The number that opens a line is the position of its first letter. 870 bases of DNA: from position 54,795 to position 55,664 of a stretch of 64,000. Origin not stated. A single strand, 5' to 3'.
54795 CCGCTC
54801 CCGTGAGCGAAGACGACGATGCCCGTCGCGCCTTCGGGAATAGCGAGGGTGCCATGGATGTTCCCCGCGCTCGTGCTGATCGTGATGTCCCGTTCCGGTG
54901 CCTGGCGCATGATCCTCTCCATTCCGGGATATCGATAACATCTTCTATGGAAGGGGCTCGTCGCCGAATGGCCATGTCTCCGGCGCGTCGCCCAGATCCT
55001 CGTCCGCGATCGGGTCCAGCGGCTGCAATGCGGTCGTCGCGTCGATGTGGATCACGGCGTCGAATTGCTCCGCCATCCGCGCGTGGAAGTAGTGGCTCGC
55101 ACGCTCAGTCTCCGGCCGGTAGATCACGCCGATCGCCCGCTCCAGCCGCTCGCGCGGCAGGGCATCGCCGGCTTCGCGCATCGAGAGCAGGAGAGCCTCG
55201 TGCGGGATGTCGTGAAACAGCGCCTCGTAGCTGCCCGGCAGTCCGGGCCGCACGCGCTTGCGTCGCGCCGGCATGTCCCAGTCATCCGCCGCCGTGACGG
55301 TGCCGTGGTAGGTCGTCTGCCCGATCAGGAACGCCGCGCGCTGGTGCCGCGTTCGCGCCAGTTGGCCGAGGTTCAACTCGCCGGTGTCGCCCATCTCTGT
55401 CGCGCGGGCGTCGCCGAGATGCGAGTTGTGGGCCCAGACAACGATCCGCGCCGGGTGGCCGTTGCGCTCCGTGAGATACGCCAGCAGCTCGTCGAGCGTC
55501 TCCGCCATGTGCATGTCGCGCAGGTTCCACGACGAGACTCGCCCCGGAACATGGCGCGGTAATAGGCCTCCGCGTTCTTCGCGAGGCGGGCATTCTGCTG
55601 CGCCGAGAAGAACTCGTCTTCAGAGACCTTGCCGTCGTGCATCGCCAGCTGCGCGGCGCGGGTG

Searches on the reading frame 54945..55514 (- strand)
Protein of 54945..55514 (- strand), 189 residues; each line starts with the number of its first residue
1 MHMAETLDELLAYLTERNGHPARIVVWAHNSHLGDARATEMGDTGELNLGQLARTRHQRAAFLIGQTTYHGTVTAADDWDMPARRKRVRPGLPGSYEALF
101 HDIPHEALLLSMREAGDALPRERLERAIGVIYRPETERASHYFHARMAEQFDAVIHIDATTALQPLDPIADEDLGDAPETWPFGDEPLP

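Call 40: search_protein_families(library=pfam, proteins=[window:54945-55514:-])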
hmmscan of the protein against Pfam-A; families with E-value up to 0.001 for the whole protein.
window:54945-55514:- (189 aa): 1 family
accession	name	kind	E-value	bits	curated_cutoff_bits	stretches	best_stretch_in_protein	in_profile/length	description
PF05139.19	Erythro_esteras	-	1.1e-58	200.1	26.4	1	2-160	203-358/358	Erythromycin esterase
